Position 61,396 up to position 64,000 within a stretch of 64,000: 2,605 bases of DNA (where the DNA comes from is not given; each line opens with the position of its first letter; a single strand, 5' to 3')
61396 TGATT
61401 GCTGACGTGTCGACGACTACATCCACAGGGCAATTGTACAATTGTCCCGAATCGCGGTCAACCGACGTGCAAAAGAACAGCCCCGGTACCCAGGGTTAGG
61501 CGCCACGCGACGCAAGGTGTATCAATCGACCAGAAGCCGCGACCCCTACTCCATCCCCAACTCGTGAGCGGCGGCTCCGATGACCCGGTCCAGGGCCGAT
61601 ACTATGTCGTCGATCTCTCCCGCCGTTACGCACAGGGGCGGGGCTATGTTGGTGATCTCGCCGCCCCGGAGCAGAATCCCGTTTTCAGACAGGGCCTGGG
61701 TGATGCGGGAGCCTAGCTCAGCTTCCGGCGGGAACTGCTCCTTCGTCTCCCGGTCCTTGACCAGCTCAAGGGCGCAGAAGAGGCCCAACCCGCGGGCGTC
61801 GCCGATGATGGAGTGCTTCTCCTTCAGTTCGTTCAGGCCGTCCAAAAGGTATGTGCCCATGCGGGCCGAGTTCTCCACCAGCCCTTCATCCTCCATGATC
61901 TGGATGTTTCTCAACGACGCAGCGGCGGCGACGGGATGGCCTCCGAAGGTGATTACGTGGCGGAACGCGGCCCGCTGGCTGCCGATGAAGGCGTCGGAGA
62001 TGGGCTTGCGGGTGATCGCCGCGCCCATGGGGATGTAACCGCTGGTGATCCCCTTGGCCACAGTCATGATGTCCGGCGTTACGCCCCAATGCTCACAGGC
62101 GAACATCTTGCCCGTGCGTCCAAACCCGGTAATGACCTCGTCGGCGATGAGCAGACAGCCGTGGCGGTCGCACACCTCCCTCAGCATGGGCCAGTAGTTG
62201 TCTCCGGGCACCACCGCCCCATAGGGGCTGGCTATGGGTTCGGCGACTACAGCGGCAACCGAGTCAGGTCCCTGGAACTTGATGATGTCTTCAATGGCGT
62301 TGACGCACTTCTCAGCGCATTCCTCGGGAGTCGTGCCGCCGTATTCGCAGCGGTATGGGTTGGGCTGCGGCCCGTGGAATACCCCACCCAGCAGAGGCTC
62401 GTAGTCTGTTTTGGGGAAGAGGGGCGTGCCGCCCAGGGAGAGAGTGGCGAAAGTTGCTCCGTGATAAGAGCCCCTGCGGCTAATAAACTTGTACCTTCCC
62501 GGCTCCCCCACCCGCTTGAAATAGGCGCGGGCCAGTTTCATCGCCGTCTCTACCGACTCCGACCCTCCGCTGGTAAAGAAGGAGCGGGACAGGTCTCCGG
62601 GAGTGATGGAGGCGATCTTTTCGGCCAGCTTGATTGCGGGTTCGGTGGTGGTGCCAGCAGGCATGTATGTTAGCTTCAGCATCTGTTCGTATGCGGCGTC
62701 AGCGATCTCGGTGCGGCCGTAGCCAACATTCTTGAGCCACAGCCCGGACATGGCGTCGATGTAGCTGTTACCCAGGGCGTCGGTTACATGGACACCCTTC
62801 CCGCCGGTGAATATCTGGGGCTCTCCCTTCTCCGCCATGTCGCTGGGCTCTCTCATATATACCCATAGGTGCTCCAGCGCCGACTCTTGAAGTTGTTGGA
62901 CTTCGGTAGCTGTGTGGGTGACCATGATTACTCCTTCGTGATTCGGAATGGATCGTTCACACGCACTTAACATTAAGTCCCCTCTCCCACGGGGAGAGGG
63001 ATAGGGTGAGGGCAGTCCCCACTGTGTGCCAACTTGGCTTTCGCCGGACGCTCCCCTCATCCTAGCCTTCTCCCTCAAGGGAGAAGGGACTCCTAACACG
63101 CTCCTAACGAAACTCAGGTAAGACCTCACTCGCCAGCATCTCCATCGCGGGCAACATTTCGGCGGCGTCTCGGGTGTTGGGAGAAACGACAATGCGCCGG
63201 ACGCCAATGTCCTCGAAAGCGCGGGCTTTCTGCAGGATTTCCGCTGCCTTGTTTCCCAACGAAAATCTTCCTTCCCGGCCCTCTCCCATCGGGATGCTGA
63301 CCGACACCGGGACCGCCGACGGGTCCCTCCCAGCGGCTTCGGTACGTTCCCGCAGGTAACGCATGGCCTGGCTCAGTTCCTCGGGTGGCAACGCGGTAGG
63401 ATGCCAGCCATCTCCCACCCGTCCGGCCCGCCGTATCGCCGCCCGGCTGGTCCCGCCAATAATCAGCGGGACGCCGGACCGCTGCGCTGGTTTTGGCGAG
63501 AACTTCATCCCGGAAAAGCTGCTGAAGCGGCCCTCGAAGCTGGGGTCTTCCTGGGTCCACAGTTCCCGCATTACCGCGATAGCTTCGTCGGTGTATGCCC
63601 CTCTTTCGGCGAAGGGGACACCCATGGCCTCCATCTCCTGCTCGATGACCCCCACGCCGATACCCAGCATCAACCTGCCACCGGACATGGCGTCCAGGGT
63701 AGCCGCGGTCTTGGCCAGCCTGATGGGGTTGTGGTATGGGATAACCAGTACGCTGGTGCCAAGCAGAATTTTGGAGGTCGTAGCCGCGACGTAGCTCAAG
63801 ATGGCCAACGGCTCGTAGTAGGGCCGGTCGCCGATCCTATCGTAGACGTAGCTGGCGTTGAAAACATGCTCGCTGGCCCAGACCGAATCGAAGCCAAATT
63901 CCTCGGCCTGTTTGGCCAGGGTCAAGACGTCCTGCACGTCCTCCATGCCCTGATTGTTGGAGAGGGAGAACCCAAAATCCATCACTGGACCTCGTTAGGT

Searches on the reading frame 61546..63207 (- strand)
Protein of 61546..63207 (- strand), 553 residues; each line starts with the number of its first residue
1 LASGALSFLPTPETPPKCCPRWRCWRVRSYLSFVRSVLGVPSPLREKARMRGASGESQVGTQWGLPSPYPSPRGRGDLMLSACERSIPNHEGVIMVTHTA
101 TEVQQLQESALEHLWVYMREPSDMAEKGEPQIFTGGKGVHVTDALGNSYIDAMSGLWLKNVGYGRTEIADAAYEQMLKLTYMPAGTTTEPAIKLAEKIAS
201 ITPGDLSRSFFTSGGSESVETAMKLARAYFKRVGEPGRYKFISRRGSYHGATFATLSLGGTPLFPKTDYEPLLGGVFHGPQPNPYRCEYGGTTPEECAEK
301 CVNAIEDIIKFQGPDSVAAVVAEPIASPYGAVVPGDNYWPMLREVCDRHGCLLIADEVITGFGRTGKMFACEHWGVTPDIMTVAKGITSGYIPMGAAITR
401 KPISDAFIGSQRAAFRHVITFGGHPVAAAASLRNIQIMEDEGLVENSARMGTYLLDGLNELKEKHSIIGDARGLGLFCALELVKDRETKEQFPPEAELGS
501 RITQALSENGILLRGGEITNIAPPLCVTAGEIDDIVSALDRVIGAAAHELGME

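Call 71: search_protein_families(library=pfam, proteins=[window:61546-63207:-], max_evalue=0.001)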
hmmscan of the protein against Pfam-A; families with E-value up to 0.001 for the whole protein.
window:61546-63207:- (553 aa): 1 family
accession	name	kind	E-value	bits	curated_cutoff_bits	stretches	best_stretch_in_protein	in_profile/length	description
PF00202.27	Aminotran_3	-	3.4e-101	339.3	30.5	1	132-543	12-403/403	Aminotransferase class-III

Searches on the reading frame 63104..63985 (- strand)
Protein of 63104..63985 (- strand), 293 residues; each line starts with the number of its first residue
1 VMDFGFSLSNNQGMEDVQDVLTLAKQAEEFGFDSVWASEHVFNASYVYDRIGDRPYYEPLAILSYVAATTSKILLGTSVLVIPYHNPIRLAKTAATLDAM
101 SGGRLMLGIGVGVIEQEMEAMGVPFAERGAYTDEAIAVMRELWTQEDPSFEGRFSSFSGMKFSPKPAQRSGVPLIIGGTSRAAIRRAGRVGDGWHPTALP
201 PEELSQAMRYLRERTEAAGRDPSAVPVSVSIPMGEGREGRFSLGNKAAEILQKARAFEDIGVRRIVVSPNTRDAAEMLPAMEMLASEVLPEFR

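Call 71: search_protein_families(library=pfam, proteins=[window:63104-63985:-], max_evalue=0.001)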
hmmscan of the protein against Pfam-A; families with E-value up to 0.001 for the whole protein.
window:63104-63985:- (293 aa): 1 family
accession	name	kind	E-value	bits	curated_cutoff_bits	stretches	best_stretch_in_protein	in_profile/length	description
PF00296.26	Bac_luciferase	-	1.9e-64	218.5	27.9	1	3-232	2-227/314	Luciferase-like monooxygenase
